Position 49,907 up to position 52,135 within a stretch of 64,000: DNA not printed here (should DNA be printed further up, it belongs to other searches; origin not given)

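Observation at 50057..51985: Orphan GmrSD-type defence gene wedged between a glycan-utilisation cluster and smpB-ssrA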

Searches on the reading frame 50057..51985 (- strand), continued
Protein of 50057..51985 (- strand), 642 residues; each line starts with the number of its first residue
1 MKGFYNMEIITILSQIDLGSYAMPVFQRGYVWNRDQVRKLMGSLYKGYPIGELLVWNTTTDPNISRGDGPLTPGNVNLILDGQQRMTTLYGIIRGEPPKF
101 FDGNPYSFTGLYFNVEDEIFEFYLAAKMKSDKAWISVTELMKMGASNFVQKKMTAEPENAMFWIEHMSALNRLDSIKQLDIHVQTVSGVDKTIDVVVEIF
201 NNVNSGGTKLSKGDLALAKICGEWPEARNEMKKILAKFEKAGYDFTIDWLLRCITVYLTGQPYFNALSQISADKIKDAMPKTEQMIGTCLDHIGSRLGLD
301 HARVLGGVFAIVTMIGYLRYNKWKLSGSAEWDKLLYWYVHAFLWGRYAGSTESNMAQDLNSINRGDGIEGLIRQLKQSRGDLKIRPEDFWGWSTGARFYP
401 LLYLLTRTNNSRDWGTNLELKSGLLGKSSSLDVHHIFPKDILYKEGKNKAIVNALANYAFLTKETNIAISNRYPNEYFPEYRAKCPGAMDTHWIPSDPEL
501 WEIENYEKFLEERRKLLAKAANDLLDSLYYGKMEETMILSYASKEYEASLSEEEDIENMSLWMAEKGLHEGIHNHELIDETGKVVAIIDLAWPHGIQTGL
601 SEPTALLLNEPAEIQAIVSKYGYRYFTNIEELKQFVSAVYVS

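Call 31: predict_structure(alignment_id=A1)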
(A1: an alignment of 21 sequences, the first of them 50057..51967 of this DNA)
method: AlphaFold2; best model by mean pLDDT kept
length: 636 residues; sequences in the alignment: 21
mean_pLDDT: 79.9   pTM: 0.65
mean pLDDT of the five models: 79.9, 79.0, 78.3, 72.5, 66.2
residues with pLDDT >= 90: 182; 70-90: 319; 50-70: 99; < 50: 36
segments of 3 or more residues with pLDDT < 50: 21-23, 56-67, 198-202, 387-390, 420-422, 541-545
pLDDT, mean of each block of 10 residues (from residue 1): 84 62 58 86 72 51 47 70 83 60 81 75 76 90 89 89 93 81 55 50 61 70 86 86 93 90 86 96 93 84 93 92 93 89 83 93 93 85 57 83 85 69 70 81 74 84 84 90 90 92 92 93 86 75 54 82 82 75 85 79 72 89 88 82
secondary structure, 60 per line:
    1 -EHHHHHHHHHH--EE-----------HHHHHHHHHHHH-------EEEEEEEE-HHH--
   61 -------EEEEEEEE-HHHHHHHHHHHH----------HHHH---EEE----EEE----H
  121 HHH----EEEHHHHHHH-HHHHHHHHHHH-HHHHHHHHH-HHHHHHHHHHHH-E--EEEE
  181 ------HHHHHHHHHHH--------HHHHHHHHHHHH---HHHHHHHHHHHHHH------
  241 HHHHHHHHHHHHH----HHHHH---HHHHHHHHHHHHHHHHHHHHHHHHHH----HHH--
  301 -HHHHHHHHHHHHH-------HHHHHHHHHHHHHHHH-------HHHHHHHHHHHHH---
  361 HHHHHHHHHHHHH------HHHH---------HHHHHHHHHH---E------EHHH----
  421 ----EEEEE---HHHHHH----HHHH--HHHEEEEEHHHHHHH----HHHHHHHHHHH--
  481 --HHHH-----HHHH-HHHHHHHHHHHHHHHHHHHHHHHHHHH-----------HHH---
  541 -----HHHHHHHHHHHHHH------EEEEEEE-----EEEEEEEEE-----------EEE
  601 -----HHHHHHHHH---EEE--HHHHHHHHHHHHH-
elements in order: H3-12 H28-39 E47-54 E68-75 H77-88 H99-102 E106-108 E113-115 H120-123 E128-130 H131-137 H139-149 H151-159 H161-172 E177-180 H187-197 H206-217 H221-234 H241-253 H258-262 H266-291 H302-314 H322-337 H345-357 H361-373 H380-383 H393-402 E425-429 H433-438 H443-446 E452-456 H457-463 H468-478 H483-486 H492-495 H497-523 H546-559 E566-572 E578-586 E598-600 H606-614 E618-620 H623-635

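Call 42: fold_search(model_id=the predicted structure, library=pdb)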
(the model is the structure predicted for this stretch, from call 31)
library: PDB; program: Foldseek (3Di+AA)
matches with E <= 10: 87; with E <= 0.001: 3
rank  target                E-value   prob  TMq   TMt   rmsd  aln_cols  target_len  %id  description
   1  7p9k_A                4.6e-16  1.00  0.36  0.39  16.6       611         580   20  BrxU, GmrSD-family Type IV restriction enzyme (released 2021-12-08)
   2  7p9m_B                2.5e-14  1.00  0.35  0.39  16.4       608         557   20  BrxU, GmrSD-family Type IV restriction enzyme (released 2021-12-08)
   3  7p9m_A                3.3e-14  1.00  0.35  0.39  17.8       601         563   20  BrxU, GmrSD-family Type IV restriction enzyme (released 2021-12-08)
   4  5vgb_A                1.9e-01  0.89  0.12  0.45  11.1       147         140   14  Crystal structure of NmeCas9 HNH domain bound to anti-CRISPR AcrIIC1 (released 2017-08-30)
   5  9j1z_A                2.0e-01  0.95  0.13  0.49  10.6       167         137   14  Crystal structure of Nme1Cas9 HNH domain bound to anti-CRISPR AcrIIC1Nme1ST (released 2026-03-04)
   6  7mpz                  2.6e-01  0.69  0.10  0.38  12.0       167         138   18  HNH Nuclease Domain from G. stearothermophilus Cas9 (released 2021-12-22)
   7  6jdv_A                4.5e-01  0.23  0.14  0.09  21.3       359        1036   11  Crystal structure of Nme1Cas9 in complex with sgRNA and target DNA (ATATGATT PAM) in catalytic state (released 2019-11-06)
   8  6jdq_A                4.7e-01  0.20  0.13  0.08  22.0       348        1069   12  Crystal structure of Nme1Cas9 in complex with sgRNA (released 2019-11-06)
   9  7bnk_A                4.7e-01  0.14  0.08  0.23  22.1       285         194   12  Crystal structure of ParB from Myxococcus xanthus bound to CDP and Monothiophosphate (released 2021-09-08)
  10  6j9n_A                5.6e-01  0.69  0.12  0.41  11.6       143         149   15  NmeHNH+AcrIIC3 (released 2019-03-06)
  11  7ol9_B                5.9e-01  0.15  0.09  0.23  22.7       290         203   11  Crystal structure of C-terminally truncated Bacillus subtilis nucleoid occlusion protein (Noc) complexed to the Noc-bi (released 2022-03-09)
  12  8hnt_A                6.4e-01  0.18  0.13  0.09  25.3       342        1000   16  Crystal structure of anti-CRISPR protein AcrIIC4 bound to HpaCas9-sgRNA surveillance complex (released 2023-07-19)
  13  7ol9_A                7.0e-01  0.21  0.11  0.29  14.3       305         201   11  Crystal structure of C-terminally truncated Bacillus subtilis nucleoid occlusion protein (Noc) complexed to the Noc-bi (released 2022-03-09)
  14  7bnk_B                7.0e-01  0.13  0.08  0.23  23.4       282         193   11  Crystal structure of ParB from Myxococcus xanthus bound to CDP and Monothiophosphate (released 2021-09-08)
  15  4xgc_E                7.7e-01  0.13  0.10  0.15  21.6       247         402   12  Crystal structure of the eukaryotic origin recognition complex (released 2015-04-01)
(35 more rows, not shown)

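Call 46: find_encoding_contigs(protein=P0040, flank=8000, max_places=3)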
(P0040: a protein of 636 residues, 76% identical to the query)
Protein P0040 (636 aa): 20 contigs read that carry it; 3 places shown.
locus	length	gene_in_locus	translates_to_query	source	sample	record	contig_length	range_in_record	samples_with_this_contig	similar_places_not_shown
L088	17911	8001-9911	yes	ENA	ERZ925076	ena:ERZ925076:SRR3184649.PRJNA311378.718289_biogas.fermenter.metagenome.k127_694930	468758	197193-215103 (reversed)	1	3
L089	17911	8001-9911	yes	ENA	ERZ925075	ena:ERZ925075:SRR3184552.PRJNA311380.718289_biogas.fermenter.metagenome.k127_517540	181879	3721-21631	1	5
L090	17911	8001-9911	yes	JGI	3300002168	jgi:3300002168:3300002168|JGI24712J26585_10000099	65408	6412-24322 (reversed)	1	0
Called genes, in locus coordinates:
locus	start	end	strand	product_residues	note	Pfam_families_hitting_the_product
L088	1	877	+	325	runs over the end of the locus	PF00389:2-Hacid_dh, PF02826:2-Hacid_dh_C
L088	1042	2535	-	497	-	PF01547:SBP_bac_1 (faint)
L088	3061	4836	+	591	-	PF01336:tRNA_anti-codon, PF00152:tRNA-synt_2, PF02938:GAD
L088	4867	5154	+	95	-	PF02686:GatC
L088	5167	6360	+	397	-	PF01425:Amidase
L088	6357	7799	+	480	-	PF02934:GatB_N, PF02637:GatB_Yqey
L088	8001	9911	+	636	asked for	PF03235:GmrSD_N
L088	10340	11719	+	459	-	-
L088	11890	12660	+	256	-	PF12724:Flavodoxin_5 (weak), PF13534:Fer4_17 (faint), PF00037:Fer4 (weak), PF12797:Fer4_2 (faint), PF13237:Fer4_10 (weak), PF14697:Fer4_21 (weak), PF12838:Fer4_7, PF13187:Fer4_9, +2 more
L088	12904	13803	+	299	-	PF06452:CBM9_1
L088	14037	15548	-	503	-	-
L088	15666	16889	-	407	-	PF01232:Mannitol_dh, PF08125:Mannitol_dh_C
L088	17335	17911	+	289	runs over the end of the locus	PF00248:Aldo_ket_red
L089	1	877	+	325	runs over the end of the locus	PF00389:2-Hacid_dh, PF02826:2-Hacid_dh_C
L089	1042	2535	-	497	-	PF01547:SBP_bac_1 (faint)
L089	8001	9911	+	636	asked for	PF03235:GmrSD_N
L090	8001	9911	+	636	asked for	PF03235:GmrSD_N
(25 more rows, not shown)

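Call 47: find_encoding_contigs(protein=P0120, flank=8000, max_places=4)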
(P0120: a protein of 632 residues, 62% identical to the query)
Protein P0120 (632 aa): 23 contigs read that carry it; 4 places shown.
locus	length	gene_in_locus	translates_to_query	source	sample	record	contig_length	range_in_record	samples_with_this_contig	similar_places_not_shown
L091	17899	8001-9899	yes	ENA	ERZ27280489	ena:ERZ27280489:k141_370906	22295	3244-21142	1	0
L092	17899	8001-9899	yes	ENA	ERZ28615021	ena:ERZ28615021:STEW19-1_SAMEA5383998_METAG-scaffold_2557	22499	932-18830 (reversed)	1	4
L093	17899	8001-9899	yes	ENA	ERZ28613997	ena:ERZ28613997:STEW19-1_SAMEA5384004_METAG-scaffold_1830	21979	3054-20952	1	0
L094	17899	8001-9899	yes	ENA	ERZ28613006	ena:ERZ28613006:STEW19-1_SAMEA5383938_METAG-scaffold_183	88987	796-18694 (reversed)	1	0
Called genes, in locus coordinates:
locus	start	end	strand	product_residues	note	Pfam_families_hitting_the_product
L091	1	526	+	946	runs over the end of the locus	PF00176:SNF2-rel_dom, PF00270:DEAD, PF04851:ResIII, PF00271:Helicase_C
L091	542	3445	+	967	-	PF01555:N6_N4_Mtase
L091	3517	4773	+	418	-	PF13173:AAA_14, PF13635:DUF4143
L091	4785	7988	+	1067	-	PF04851:ResIII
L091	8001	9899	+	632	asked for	PF03235:GmrSD_N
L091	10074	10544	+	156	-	PF01844:HNH (faint)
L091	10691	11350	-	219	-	-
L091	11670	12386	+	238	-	-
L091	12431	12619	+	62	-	-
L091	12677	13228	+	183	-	-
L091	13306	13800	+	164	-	PF18143:HAD_SAK_2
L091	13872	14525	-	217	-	PF00092:VWA (weak)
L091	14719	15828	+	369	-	-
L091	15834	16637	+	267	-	PF03747:ADP_ribosyl_GH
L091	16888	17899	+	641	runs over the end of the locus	PF22558:REase-ARP, PF20796:PDDEXK_13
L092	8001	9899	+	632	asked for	PF03235:GmrSD_N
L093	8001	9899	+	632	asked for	PF03235:GmrSD_N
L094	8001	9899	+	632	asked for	PF03235:GmrSD_N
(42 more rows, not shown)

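Call 48: find_encoding_contigs(protein=P0087, flank=8000, max_places=2)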
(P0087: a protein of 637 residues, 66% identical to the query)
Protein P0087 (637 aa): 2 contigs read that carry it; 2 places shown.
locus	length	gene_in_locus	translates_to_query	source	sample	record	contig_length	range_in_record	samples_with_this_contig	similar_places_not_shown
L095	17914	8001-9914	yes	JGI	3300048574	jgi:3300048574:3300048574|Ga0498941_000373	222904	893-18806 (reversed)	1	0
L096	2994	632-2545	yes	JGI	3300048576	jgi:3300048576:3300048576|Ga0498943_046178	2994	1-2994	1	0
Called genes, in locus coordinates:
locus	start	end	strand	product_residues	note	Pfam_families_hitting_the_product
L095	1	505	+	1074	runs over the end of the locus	PF00176:SNF2-rel_dom, PF04851:ResIII, PF00271:Helicase_C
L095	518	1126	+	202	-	PF14335:DUF4391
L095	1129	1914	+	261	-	PF11185:DUF2971 (weak)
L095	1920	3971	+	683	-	PF01555:N6_N4_Mtase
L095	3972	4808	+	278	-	PF14355:Abi_C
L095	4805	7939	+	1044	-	PF00270:DEAD (weak), PF04851:ResIII, PF19778:RE_endonuc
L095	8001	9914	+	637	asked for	PF03235:GmrSD_N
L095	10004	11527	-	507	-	PF28123:DUF8370, PF28130:DUF8371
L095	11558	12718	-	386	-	PF12686:DUF3800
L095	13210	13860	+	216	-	-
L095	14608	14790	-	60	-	-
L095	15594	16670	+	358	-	PF02310:B12-binding (weak), PF04055:Radical_SAM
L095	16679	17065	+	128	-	-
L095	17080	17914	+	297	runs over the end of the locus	-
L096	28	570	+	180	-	PF19778:RE_endonuc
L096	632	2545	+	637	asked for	PF03235:GmrSD_N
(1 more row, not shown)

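Call 57: find_related_loci(query=A1, collection=viral_contigs, flank=8000)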
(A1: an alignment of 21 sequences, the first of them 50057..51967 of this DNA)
Query A1 (636 aa) in viral_contigs; peptide patterns used: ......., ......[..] (x = any residue, [..] = any of these).
90 stretches matched a pattern; 21 encode a relative of the query (tblastn E <= 1e-3); 21 distinct loci.
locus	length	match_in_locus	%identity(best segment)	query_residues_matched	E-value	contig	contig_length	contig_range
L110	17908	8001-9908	66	1-635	0e+0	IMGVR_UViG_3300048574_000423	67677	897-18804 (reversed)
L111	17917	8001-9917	49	1-630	0e+0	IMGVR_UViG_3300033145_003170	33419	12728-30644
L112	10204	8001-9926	48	1-633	0e+0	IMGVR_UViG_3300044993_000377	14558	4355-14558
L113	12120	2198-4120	49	1-632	0e+0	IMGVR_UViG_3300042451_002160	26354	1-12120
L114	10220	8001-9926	48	1-633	0e+0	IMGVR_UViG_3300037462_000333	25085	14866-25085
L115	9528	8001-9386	51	1-460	7e-150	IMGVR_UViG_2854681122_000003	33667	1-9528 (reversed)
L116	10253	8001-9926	48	1-633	0e+0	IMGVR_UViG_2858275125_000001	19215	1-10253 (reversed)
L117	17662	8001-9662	28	6-519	1e-63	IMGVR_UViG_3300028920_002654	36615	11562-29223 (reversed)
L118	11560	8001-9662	28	6-519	1e-62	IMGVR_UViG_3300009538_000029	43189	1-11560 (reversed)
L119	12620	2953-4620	27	6-520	3e-60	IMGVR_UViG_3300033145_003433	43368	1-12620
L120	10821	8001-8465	54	1-153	9e-48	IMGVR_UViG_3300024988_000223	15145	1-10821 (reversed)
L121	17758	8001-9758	27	2-522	2e-40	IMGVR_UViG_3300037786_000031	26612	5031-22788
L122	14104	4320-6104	26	1-527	2e-36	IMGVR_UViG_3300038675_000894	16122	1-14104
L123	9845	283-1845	24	6-520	4e-33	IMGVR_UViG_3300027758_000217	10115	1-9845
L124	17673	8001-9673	36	6-521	6e-32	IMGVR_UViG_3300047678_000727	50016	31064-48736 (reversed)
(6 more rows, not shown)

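Call 68: find_encoding_contigs(protein=P0003, flank=6000, max_places=2)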
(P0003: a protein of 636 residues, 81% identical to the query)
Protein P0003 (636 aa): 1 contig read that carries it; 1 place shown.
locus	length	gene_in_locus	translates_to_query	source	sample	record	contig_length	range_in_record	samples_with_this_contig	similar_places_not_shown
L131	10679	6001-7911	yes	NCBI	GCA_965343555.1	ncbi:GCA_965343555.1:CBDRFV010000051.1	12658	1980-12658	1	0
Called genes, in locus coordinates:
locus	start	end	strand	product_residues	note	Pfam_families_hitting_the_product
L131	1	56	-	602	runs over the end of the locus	PF20586:DUF6788, PF25199:nSTAND_NTPase5 (faint), PF01637:ATPase_2 (weak), PF13173:AAA_14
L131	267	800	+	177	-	-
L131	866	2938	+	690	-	PF00078:RVT_1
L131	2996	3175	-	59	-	-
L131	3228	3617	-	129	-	PF06970:RepA_N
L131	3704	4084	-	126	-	-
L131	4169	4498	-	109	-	PF21983:NikA-like, PF05713:MobC (weak)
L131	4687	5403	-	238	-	-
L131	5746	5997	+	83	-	PF13443:HTH_26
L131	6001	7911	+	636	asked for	PF03235:GmrSD_N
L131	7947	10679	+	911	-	?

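Call 69: find_encoding_contigs(protein=P0012, flank=6000, max_places=2)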
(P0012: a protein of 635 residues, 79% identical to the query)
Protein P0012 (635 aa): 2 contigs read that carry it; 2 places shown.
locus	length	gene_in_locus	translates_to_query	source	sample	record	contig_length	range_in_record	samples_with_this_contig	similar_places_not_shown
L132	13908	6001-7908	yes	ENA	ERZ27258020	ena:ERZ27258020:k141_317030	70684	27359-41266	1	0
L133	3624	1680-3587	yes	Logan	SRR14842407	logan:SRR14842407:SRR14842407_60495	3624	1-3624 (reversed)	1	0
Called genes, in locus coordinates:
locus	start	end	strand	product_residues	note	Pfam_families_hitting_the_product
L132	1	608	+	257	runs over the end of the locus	-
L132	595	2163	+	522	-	PF01555:N6_N4_Mtase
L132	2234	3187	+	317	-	PF02661:Fic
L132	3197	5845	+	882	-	PF04851:ResIII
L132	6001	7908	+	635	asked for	PF03235:GmrSD_N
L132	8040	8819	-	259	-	PF01695:IstB_IS21, PF00308:Bac_DnaA (weak)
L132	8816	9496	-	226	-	PF22483:Mu-transpos_C_2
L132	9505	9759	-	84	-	-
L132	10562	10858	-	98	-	PF06013:WXG100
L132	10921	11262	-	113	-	PF06013:WXG100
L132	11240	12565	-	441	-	PF00515:TPR_1 (faint), PF07719:TPR_2 (faint), PF12895:ANAPC3 (faint), PF13181:TPR_8 (faint), PF13428:TPR_14 (faint), PF13431:TPR_17 (faint), PF14559:TPR_19 (weak), PF25058:ARM_TT21 (weak), +2 more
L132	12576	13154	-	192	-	-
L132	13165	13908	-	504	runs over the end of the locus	-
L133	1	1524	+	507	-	?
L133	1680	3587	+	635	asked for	PF03235:GmrSD_N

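Call 70: find_encoding_contigs(protein=P0020, flank=6000, max_places=2)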
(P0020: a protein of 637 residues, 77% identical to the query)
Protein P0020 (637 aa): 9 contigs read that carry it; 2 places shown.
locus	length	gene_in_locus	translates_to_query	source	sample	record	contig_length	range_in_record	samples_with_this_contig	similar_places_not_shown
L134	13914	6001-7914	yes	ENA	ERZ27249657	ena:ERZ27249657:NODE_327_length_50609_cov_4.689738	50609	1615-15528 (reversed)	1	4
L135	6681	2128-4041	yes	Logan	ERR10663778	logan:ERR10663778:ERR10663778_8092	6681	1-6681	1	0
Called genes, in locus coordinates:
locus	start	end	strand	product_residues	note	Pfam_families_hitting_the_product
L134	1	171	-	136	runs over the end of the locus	-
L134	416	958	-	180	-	-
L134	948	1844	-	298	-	-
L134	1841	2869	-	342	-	PF06970:RepA_N, PF19481:DUF6017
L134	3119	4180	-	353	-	PF13102:Phage_int_SAM_5 (weak), PF14659:Phage_int_SAM_3, PF00589:Phage_integrase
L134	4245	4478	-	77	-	PF12728:HTH_17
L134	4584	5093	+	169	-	PF08281:Sigma70_r4_2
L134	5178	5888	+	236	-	-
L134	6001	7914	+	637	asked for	PF03235:GmrSD_N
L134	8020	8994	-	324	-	PF01076:Mob_Pre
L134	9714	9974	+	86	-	PF02604:PhdYeFM_antitox (weak)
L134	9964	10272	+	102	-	PF05016:ParE_toxin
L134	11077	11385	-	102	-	-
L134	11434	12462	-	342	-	PF00892:EamA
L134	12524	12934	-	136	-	-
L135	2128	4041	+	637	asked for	PF03235:GmrSD_N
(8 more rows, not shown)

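Call 74: search_protein_families(library=phrogs, proteins=[window:50057-51967:-], max_evalue=1)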
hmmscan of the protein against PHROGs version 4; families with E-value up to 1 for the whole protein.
window:50057-51967:- (636 aa): 6 families
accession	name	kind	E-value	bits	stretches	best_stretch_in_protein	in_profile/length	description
phrog_17051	-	unknown function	3.1e-17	63.7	2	183-248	230-299/584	-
phrog_1583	-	unknown function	4.6e-16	59.5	1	12-209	33-168/417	-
phrog_2598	-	unknown function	2e-12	47.9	1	2-208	33-173/352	-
phrog_7518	-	unknown function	0.14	13.7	0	431-478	11-57/105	-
phrog_2419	-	unknown function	0.15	13.5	1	604-634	10-40/67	-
phrog_21165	-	unknown function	0.19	11.6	0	14-83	21-82/567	-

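Call 76: search_protein_families(library=padloc, proteins=[L001:3661-4941:-, L001:6551-7051:+, L001:7321-7545:+, L001:8505-9149:-, L001:9296-9700:-, L001:11044-12882:-], max_evalue=0.001)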
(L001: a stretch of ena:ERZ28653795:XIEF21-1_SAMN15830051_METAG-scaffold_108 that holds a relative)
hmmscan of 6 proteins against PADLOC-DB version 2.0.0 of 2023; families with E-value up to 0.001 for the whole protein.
L001:3661-4941:- (426 aa): 0 families

L001:6551-7051:+ (166 aa): 0 families

L001:7321-7545:+ (74 aa): 0 families

L001:8505-9149:- (214 aa): 0 families

L001:9296-9700:- (134 aa): 0 families

L001:11044-12882:- (612 aa): 0 families
